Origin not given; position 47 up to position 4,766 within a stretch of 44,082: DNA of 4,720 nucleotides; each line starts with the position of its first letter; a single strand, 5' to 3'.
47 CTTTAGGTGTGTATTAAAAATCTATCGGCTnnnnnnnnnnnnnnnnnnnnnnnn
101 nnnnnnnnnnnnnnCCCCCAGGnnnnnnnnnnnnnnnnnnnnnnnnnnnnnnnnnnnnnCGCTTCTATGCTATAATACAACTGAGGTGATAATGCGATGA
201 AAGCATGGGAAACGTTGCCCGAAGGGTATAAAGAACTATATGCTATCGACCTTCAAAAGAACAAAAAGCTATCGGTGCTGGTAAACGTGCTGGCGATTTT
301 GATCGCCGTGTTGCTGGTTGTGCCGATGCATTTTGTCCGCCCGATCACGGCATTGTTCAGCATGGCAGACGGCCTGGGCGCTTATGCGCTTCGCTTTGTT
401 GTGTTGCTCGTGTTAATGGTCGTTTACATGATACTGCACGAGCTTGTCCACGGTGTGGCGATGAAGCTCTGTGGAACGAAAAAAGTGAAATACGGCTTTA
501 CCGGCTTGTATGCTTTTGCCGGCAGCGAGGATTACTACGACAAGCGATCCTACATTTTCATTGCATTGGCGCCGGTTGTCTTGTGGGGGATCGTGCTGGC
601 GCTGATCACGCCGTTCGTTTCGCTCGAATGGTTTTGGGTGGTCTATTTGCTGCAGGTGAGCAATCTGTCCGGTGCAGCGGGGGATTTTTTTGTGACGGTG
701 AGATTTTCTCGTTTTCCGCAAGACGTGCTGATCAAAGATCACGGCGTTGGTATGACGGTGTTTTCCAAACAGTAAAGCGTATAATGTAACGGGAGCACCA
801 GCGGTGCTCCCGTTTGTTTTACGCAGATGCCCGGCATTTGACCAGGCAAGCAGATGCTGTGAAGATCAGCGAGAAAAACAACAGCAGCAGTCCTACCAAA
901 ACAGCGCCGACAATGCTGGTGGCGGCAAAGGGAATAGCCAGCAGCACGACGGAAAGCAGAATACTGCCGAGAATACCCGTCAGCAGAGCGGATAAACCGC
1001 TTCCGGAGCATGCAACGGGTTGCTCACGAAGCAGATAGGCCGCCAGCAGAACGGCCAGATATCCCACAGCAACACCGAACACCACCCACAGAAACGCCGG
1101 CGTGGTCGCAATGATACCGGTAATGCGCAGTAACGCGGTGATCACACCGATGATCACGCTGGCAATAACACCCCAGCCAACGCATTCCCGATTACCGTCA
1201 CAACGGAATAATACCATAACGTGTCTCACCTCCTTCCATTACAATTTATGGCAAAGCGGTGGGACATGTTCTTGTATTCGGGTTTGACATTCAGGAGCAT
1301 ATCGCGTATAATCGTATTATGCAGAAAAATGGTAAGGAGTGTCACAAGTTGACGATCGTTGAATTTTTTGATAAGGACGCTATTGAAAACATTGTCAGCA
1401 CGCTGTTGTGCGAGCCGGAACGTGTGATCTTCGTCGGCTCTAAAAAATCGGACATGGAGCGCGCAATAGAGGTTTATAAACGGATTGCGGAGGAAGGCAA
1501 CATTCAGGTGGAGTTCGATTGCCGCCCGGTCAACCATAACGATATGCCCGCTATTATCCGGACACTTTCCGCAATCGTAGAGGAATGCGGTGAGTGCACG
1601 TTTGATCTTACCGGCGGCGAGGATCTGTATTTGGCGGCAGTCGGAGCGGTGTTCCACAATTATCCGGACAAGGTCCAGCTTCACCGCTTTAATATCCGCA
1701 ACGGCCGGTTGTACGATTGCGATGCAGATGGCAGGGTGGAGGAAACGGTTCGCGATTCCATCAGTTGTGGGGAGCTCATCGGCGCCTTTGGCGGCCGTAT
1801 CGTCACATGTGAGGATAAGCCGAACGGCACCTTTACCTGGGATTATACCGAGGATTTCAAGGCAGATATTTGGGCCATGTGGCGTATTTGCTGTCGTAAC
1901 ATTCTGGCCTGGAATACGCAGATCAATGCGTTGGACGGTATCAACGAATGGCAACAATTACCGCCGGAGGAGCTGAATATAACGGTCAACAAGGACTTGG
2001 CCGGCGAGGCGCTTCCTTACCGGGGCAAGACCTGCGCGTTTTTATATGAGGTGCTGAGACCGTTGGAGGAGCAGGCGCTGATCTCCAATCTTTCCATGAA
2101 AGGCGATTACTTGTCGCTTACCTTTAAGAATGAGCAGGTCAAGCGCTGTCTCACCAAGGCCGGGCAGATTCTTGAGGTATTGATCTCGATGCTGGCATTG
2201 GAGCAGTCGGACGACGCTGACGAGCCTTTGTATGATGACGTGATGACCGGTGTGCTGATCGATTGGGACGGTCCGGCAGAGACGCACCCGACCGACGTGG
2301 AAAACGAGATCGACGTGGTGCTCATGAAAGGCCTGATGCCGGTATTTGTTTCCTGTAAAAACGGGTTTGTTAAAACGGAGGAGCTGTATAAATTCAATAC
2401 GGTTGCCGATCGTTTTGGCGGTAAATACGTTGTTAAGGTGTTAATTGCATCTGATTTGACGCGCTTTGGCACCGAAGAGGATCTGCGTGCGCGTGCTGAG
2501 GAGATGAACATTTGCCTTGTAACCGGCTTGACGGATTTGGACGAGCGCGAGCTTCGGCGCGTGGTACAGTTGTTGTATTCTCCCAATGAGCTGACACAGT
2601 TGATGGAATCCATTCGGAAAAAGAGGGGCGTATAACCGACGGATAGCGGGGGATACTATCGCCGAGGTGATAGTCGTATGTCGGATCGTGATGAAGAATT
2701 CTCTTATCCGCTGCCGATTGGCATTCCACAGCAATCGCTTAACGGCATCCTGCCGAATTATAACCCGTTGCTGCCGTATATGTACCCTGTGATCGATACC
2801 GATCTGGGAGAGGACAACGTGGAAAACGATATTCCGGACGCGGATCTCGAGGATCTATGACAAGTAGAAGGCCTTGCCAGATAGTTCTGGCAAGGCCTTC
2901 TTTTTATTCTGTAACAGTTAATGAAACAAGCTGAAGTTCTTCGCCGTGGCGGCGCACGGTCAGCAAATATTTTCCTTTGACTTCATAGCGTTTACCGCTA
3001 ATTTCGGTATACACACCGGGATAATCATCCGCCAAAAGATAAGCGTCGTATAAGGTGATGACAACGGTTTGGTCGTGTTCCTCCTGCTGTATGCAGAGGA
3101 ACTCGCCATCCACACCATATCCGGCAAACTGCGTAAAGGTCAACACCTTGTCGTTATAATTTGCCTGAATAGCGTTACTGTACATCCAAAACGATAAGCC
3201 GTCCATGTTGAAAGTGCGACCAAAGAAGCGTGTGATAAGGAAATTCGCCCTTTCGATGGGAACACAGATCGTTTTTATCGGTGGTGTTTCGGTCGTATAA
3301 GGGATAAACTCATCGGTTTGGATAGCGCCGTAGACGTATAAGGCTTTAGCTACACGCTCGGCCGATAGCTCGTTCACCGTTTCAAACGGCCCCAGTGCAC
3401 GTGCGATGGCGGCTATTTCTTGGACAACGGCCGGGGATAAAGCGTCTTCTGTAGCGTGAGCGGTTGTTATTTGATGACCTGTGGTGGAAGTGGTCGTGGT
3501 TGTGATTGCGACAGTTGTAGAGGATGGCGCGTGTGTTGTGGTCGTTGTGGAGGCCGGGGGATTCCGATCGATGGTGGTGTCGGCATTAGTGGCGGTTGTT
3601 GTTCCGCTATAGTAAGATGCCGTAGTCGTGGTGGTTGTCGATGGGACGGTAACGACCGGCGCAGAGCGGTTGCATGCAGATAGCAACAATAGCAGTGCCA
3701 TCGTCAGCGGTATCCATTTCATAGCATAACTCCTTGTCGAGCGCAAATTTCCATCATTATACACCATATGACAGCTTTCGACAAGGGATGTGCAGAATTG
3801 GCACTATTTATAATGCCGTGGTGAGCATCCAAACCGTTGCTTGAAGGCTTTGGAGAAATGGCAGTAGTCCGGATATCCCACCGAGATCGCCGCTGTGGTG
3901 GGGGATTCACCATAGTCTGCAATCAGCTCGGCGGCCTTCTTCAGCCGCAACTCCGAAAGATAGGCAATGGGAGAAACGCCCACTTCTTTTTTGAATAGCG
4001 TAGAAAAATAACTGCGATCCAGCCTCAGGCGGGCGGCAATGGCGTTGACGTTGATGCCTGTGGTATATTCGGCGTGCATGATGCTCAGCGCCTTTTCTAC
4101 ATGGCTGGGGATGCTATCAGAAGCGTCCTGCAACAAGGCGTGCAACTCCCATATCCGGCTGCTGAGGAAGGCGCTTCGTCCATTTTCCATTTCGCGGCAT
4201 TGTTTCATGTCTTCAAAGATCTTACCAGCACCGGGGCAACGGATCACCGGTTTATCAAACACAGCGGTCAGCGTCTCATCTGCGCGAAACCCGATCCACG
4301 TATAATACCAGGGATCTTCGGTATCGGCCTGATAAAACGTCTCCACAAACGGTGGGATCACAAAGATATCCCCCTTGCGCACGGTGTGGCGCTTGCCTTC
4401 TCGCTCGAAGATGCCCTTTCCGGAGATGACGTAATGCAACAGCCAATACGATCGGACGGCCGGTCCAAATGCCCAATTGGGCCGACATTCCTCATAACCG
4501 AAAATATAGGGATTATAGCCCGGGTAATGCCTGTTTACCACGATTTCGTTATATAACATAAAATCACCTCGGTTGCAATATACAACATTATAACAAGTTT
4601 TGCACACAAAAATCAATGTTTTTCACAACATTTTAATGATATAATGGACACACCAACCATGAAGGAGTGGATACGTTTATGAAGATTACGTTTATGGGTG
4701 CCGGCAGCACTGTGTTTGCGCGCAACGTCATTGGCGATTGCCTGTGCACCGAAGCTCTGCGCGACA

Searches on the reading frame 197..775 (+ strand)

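Call 15: search_protein_families(library=pfam, proteins=[window:197-775:+], max_evalue=0.001)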
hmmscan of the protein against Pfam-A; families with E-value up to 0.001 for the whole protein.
window:197-775:+ (192 aa): 1 family
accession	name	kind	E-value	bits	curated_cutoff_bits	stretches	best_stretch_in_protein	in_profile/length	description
PF11667.14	DUF3267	-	1.5e-23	83.7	27.1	1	74-177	1-107/108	Putative zincin peptidase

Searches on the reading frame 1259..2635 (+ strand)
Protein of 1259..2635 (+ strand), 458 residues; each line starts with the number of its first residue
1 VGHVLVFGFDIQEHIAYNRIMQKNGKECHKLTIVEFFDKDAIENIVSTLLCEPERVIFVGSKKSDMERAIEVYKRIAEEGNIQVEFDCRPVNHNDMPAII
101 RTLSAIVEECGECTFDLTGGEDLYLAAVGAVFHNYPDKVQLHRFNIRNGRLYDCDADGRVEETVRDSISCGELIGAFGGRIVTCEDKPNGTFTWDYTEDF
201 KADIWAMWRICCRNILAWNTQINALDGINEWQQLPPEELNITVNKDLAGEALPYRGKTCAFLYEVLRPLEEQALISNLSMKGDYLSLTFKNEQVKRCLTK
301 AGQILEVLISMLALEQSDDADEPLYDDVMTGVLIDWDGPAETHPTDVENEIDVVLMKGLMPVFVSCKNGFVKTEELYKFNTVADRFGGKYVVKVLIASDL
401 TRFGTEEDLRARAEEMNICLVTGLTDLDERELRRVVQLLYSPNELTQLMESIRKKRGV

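Call 15: search_protein_families(library=pfam, proteins=[window:1259-2635:+], max_evalue=0.001)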
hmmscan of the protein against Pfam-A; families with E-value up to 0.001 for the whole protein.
window:1259-2635:+ (458 aa): 1 family
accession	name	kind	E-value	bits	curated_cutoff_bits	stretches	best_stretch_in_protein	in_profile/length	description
PF09002.17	Card1_endonuc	-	0.00012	22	26.4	1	301-422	9-118/136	Card1-like, endonuclease domain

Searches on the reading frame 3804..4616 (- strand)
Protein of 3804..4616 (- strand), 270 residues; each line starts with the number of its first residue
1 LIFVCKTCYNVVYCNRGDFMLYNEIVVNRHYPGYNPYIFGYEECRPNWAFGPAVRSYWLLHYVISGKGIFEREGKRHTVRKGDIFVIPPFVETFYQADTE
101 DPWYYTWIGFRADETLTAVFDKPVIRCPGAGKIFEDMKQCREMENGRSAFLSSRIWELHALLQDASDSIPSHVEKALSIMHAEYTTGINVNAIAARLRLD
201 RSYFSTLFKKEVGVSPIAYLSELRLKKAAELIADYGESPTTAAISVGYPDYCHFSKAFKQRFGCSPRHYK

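Call 15: search_protein_families(library=pfam, proteins=[window:3804-4616:-], max_evalue=0.001)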
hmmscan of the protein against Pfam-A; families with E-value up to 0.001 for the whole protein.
window:3804-4616:- (270 aa): 5 families
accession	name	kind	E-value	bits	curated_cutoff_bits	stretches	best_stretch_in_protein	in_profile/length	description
PF02311.25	AraC_binding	-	2.5e-22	79.5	21.1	1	35-119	1-85/135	AraC-like ligand binding domain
PF12833.13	HTH_18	-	2.5e-21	76.2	33.6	1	193-269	1-77/80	Helix-turn-helix domain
PF00165.29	HTH_AraC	-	1.8e-17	63.5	26.6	2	180-220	1-41/42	Bacterial regulatory helix-turn-helix proteins, AraC family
PF07883.17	Cupin_2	-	3.2e-06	27.2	27.2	1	60-108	21-69/70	Cupin domain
PF05899.18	Cupin_3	-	0.00024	21.2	23.5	1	61-89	29-58/74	EutQ-like cupin domain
